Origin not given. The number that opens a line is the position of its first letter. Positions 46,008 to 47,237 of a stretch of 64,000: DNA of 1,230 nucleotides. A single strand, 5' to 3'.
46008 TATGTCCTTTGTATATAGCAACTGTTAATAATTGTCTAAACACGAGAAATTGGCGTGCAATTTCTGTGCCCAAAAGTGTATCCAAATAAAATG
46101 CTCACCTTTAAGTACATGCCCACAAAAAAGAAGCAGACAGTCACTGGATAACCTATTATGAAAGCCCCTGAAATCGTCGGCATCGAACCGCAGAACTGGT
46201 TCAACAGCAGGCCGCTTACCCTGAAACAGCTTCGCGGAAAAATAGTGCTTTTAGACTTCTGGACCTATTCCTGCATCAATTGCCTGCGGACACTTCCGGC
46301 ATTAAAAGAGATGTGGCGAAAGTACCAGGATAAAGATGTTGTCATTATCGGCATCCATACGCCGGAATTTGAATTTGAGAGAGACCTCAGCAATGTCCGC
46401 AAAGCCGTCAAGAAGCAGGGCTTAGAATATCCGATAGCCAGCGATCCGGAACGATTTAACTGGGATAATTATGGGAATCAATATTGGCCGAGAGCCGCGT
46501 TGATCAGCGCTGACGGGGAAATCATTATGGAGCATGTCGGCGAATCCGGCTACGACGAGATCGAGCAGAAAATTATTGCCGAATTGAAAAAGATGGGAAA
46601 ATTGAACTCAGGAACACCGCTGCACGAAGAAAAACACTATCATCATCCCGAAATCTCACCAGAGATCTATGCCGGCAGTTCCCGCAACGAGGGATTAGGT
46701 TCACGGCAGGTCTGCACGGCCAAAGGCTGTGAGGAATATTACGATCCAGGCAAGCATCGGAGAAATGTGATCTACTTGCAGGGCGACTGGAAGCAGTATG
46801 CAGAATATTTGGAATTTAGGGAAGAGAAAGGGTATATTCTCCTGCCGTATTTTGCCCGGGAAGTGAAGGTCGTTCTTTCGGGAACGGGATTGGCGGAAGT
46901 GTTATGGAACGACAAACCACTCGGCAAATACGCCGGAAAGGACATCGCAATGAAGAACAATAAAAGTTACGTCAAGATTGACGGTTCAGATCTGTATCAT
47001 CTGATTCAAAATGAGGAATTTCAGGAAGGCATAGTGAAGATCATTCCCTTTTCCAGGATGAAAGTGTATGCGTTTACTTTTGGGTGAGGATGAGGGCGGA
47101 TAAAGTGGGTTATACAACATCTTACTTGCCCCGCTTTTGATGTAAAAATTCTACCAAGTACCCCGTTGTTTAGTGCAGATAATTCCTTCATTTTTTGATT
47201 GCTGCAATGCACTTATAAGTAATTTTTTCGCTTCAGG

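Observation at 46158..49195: Extracytoplasmic thiol-disulfide module: HxlR regulator divergent from a CACC-membrane-protein/CcdA operon, facing a TlpA-like redoxin with a novel C-terminal domain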

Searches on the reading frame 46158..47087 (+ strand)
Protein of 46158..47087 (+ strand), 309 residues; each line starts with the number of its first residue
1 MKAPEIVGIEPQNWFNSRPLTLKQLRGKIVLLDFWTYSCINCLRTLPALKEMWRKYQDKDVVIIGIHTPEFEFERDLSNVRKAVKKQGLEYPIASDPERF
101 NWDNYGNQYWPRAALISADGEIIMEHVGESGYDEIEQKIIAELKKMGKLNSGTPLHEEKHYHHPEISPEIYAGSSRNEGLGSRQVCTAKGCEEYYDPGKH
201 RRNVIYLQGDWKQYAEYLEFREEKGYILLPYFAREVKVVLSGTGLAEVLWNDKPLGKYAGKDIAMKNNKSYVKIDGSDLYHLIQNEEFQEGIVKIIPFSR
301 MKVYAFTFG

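Call 3: search_protein_families(library=pfam, proteins=[window:46158-47087:+], max_evalue=0.1)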
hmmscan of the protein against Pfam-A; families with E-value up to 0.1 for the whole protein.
window:46158-47087:+ (309 aa): 7 families
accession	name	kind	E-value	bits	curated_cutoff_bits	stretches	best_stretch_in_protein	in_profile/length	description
PF17991.7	Thioredoxin_10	-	5e-24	85.9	27.1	1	167-309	1-142/142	Thioredoxin like C-terminal domain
PF00578.27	AhpC-TSA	-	1.8e-13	50.9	26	1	18-122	16-121/124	AhpC/TSA family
PF08534.16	Redoxin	-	1.9e-12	47.6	26.6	1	18-131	19-137/148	Redoxin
PF13905.12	Thioredoxin_8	-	8.4e-12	45.7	27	1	27-122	1-94/94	Thioredoxin-like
PF00085.26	Thioredoxin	-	0.0039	17.6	23.5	1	27-67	18-57/103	Thioredoxin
PF00255.25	GSHPx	-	0.013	15.5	27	1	16-71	10-64/108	Glutathione peroxidase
PF22882.2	GT-D-like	-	0.031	14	27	1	3-72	73-140/210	GT-D fold-like domain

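Call 4: search_protein_families(library=ncbifam, proteins=[window:46158-47087:+], max_evalue=0.1)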
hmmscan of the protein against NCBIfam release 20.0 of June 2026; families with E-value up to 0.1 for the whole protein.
window:46158-47087:+ (309 aa): 9 families
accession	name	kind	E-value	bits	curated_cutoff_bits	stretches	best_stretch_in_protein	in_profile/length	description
NF002854.0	PRK03147.1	subfamily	1.7e-17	63.9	170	1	18-137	53-167/176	thiol-disulfide oxidoreductase ResA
NF041202.1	StoA_CxxC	exception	8.4e-08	32.3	210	1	26-132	51-154/163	endospore biogenesis thiol-disulfide oxidoreductase StoA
NF047696.1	ThlDiSintTplARhiz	equivalog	2e-06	27.7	230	1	17-70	87-142/219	thiol:disulfide interchange protein TlpA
NF047697.1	ThioredTrxAClost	equivalog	2e-05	24.7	140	1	28-59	18-49/105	thioredoxin TrxA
NF033782.1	lipoprot_Omp28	subfamily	0.00088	18.6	150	1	28-74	38-85/264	Omp28 family outer membrane lipoprotein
NF010625.0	PRK14018.1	equivalog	0.0026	16.3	522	1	26-140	55-170/521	bifunctional peptide-methionine (S)-S-oxide reductase MsrA/peptide-methionine (R)-S-oxide reductase MsrB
TIGR00385.1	dsbE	subfamily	0.0034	17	123.15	1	25-144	61-172/173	DsbE family thiol:disulfide interchange protein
NF041054.1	WAxxUGC_long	equivalog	0.0052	16.1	300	1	15-122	92-194/354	ResA-like WAxxUGC motif-containing protein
TIGR01068.1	thioredoxin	equivalog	0.0097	16.1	96.8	1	28-63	15-49/101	thioredoxin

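Call 58: search_solved_structures(query=window:46158-47087:+, max_evalue=0.001, show_alignments=1)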
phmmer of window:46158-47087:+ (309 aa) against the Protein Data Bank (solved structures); distinct sequences matched with E-value up to 0.001: 33.
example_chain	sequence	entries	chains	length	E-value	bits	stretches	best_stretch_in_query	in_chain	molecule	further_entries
2hyx_A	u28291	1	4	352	4e-39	137.7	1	3-255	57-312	Protein dipZ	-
5cyy_A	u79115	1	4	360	4.5e-39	137.5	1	3-255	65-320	Protein DipZ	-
7djj_A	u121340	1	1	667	1.8e-30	109.3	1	13-155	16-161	Protein SUPPRESSOR OF QUENCHING 1, chloroplastic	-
7djk_A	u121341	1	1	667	2.2e-28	102.4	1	13-155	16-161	Protein SUPPRESSOR OF QUENCHING 1, chloroplastic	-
6gc1_A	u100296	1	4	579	2.1e-21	79.5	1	12-135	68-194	NHL repeat-containing protein 2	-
4nmu_A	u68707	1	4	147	4.4e-14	55.4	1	17-137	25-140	Thiol-disulfide oxidoreductase ResA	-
2l5o_A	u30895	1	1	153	8.4e-14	54.5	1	20-141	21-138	Putative thioredoxin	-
2b5x_A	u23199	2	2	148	1.1e-12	50.8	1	4-140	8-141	YkuV protein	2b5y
3gl3_A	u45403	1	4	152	5.3e-10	42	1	22-143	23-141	Putative Thiol:disulfide interchange protein DsbE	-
4evm_A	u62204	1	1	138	3.8e-09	39.2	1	19-138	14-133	Thioredoxin family protein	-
4hqs_A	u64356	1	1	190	9.2e-09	37.9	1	18-137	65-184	Thioredoxin family protein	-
28db_A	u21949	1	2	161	1.5e-08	37.3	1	20-140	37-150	Redoxin domain protein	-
2f9s_A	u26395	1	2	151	1.6e-08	37.2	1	16-148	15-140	Thiol-disulfide oxidoreductase resA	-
3c73_A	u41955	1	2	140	2e-08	36.8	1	16-128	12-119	Thiol-disulfide oxidoreductase resA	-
3c71_A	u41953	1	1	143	2.1e-08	36.8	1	16-128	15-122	Thiol-disulfide oxidoreductase resA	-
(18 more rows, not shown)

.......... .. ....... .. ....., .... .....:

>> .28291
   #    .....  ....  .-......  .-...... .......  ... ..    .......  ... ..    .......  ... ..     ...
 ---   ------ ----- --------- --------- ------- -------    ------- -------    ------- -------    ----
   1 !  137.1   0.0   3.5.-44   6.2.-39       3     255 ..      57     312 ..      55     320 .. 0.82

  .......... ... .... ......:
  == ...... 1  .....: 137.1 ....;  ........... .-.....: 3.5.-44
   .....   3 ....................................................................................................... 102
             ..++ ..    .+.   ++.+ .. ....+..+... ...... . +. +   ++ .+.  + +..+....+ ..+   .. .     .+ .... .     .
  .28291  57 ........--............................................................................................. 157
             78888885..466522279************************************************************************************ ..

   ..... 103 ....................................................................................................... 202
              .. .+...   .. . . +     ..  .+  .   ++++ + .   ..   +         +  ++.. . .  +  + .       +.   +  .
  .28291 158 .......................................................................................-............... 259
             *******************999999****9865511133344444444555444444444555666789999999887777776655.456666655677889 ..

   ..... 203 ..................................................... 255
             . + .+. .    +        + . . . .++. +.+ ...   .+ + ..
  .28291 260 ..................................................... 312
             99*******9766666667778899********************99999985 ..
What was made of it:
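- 46158..47087 (+): DipZ-type redoxin: a TlpA/ResA-like thioredoxin fold with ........, plus a Thioredoxin_10 domain. It is convergent to the cassette and lacks a signal peptide. Its linkage to the cassette is weak. Calls 3, 4 and 58.
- On DipZ-type redoxin (Redoxin + PF17991): 2HYX matches at E 4e-39 (calls 3, 58).
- Closest known: Mycobacterium tuberculosis DipZ. Same: The redoxin has the same two-domain soluble module, a thioredoxin fold with SCINC plus Thioredoxin_10 (E 4e-39; calls 3, 58).
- Checked: It is PF17991 Thioredoxin_10 (E 5e-24, call 3) and matches M. tuberculosis DipZ, 2HYX/5CYY (E 4e-39, call 58).
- DipZ itself is a CcdA::redoxin fusion (call 58, and knowledge of Rv2874).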

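Call 90: list_cluster_members(proteins=[window:46158-47087:+, window:48213-48659:-, window:48773-49192:+, window:48872-49192:+, window:46039-46158:+, window:47243-47341:-, window:47154-47255:-, window:43446-44393:+, window:37261-37884:+])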
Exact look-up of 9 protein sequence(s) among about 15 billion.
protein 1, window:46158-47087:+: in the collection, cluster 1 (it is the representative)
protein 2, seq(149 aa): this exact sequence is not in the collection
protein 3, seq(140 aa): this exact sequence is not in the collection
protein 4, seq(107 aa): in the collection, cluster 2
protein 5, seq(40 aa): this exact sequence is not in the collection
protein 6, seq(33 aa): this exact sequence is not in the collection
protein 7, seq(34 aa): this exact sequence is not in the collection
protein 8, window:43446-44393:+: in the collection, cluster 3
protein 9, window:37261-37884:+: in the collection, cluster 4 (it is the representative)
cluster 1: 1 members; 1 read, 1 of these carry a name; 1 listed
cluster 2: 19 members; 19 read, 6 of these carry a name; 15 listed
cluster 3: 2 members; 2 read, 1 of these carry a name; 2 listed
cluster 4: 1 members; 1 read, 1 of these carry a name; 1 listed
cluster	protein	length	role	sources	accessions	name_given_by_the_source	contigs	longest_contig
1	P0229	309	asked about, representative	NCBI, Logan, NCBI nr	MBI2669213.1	redoxin domain-containing protein [Candidatus Woesearchaeota archaeon]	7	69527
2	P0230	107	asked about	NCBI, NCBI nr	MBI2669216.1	helix-turn-helix transcriptional regulator [Candidatus Woesearchaeota archaeon]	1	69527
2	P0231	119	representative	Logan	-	-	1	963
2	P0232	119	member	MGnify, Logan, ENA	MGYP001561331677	CR=1 FL=1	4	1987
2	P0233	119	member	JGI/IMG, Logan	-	DNA-binding HxlR family transcriptional regulator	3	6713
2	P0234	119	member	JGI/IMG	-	DNA-binding HxlR family transcriptional regulator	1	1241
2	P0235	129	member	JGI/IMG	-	DNA-binding HxlR family transcriptional regulator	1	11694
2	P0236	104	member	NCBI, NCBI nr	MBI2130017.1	helix-turn-helix transcriptional regulator [Candidatus Woesearchaeota archaeon]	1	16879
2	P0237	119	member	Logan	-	-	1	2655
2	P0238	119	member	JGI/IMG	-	-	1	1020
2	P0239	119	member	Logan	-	-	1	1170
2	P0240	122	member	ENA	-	-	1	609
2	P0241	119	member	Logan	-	-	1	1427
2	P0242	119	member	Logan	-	-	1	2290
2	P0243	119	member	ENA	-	-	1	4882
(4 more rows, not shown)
